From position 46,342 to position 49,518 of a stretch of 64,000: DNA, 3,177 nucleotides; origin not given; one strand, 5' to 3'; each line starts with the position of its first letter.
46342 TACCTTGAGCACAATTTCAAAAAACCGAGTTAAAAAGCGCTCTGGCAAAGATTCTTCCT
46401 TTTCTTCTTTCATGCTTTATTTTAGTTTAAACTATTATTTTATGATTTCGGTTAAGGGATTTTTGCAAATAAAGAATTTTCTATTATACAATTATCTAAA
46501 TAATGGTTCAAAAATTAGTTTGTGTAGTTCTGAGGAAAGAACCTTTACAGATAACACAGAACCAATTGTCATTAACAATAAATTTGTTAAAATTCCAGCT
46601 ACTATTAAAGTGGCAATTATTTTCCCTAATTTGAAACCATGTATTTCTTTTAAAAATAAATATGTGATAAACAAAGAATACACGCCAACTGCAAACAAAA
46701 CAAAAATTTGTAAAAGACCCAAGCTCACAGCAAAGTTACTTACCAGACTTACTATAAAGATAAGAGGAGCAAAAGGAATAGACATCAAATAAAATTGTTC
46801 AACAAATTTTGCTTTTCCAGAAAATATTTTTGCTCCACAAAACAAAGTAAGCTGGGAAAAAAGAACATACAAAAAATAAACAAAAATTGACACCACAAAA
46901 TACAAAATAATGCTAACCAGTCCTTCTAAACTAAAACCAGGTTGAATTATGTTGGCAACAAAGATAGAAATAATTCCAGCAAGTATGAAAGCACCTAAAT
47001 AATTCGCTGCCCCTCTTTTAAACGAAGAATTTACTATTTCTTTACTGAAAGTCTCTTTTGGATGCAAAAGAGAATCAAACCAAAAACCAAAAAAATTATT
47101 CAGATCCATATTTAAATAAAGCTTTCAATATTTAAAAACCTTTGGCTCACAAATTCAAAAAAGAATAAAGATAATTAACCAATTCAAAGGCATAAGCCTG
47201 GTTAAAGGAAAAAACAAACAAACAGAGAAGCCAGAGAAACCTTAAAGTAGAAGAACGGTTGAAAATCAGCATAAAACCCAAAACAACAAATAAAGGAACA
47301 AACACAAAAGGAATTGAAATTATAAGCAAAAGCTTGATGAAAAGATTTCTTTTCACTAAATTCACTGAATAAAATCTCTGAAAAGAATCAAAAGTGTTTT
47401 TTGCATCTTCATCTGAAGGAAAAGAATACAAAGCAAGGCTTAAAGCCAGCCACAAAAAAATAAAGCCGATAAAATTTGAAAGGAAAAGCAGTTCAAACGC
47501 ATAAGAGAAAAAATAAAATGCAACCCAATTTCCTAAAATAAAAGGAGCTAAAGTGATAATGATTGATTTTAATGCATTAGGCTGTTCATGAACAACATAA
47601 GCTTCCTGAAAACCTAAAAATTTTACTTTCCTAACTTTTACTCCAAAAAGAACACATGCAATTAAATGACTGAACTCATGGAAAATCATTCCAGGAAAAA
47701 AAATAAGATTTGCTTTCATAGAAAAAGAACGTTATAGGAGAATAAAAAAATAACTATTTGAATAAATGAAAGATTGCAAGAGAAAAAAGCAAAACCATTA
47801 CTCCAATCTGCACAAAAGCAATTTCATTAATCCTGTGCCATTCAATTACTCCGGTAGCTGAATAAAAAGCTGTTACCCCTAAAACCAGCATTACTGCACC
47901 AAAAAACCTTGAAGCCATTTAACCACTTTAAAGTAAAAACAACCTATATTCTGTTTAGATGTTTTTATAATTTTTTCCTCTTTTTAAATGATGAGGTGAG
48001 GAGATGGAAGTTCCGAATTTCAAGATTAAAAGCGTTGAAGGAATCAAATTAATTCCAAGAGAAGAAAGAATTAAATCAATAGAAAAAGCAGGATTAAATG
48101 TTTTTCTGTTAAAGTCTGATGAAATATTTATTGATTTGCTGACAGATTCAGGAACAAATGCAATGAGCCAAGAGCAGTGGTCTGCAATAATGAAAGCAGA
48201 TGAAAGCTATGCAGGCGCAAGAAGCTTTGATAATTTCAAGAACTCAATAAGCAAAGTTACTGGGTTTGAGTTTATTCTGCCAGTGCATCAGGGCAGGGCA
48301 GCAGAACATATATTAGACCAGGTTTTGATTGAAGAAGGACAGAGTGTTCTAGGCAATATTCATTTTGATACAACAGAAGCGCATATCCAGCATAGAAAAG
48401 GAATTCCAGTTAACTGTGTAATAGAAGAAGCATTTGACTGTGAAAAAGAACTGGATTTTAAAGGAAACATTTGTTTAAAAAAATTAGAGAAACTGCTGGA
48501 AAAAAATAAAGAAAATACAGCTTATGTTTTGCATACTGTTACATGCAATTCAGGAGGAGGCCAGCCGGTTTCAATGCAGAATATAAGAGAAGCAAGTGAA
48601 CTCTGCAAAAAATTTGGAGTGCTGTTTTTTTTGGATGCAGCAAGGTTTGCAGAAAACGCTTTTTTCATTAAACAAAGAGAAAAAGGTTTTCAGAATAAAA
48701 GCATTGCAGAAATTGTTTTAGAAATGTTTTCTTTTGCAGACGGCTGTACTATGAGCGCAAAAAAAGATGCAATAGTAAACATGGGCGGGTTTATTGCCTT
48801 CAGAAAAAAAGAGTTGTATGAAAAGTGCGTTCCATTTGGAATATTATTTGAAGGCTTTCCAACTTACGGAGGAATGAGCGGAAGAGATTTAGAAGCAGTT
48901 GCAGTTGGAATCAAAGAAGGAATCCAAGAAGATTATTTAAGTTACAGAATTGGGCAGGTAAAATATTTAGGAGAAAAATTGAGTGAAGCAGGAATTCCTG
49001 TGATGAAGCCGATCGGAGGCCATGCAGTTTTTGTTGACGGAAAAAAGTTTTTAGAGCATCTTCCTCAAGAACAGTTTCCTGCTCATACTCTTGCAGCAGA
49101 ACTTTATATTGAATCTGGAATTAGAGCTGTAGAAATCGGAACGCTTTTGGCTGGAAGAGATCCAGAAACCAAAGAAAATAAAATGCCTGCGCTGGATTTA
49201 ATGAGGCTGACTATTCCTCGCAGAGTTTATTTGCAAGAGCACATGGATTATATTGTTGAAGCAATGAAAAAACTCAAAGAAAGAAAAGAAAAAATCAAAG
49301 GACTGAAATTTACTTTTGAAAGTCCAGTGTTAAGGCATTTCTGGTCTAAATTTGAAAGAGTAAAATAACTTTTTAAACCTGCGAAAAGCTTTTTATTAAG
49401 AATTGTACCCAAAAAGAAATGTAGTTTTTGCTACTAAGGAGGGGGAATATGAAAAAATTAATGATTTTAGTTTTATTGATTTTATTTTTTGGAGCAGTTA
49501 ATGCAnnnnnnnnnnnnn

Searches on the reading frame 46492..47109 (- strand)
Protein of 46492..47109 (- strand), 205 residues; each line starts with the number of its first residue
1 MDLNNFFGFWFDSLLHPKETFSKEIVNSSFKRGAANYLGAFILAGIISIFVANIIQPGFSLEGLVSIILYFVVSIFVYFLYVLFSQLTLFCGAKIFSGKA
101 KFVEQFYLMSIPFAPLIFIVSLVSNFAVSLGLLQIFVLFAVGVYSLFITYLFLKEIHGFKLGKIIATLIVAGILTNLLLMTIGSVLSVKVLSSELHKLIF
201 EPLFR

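Call 6: search_protein_families(library=pfam, proteins=[window:46492-47109:-], max_evalue=0.01)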
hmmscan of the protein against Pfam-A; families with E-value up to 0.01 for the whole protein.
window:46492-47109:- (205 aa): 1 family
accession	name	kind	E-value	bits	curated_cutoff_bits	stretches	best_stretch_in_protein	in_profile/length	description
PF04893.22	Yip1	-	6.5e-09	36.3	28.6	1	12-179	2-170/173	Yip1 domain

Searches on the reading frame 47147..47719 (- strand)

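Call 6: search_protein_families(library=pfam, proteins=[window:47147-47719:-], max_evalue=0.01)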
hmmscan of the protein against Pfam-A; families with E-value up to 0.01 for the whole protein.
window:47147-47719:- (190 aa): 1 family
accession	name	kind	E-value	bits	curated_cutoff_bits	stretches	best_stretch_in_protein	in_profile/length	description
PF11667.14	DUF3267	-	0.0001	23.1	27.1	1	10-92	4-84/108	Putative zincin peptidase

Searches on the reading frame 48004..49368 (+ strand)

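Call 6: search_protein_families(library=pfam, proteins=[window:48004-49368:+], max_evalue=0.01)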
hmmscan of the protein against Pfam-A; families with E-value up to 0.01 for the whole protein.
window:48004-49368:+ (454 aa): 1 family
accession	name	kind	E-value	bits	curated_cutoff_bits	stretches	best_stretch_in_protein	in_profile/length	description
PF01212.27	Beta_elim_lyase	-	6.8e-79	265.6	27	1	44-419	1-287/288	Beta-eliminating lyase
